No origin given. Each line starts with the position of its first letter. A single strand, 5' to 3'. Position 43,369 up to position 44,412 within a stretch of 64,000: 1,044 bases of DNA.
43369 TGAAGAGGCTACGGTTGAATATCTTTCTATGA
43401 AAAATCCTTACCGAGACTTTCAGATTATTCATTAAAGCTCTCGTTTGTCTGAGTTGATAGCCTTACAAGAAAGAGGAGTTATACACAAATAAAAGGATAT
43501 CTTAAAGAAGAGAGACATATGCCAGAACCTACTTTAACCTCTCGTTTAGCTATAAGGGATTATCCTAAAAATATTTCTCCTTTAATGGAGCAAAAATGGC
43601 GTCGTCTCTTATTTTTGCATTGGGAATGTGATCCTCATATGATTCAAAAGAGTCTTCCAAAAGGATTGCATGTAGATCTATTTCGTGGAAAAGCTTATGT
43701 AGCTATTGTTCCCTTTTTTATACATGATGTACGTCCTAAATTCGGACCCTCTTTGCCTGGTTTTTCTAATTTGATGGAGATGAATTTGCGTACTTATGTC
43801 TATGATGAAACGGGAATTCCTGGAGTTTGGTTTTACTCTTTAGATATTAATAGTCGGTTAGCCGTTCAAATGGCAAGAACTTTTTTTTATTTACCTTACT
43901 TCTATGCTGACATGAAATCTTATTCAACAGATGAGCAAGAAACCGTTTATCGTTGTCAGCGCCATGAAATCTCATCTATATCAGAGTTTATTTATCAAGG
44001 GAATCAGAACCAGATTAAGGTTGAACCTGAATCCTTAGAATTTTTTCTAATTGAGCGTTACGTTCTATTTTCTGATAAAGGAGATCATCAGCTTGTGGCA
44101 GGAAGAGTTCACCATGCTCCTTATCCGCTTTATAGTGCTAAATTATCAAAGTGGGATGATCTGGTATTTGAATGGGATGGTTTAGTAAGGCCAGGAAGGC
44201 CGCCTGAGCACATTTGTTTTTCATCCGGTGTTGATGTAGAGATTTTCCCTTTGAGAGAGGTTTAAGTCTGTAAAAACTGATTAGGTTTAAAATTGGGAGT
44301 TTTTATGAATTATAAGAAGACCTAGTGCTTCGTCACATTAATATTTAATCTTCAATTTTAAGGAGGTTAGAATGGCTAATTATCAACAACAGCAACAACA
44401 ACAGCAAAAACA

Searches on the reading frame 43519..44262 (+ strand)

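Call 21: search_protein_families(library=pfam, proteins=[window:43519-44262:+], max_evalue=0.001)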
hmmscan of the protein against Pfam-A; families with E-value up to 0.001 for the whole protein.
window:43519-44262:+ (248 aa): 1 family
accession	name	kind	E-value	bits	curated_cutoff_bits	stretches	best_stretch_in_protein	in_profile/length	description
PF09844.14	DUF2071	-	1.3e-61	208.3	27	1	24-239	1-212/212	Uncharacterized conserved protein (COG2071)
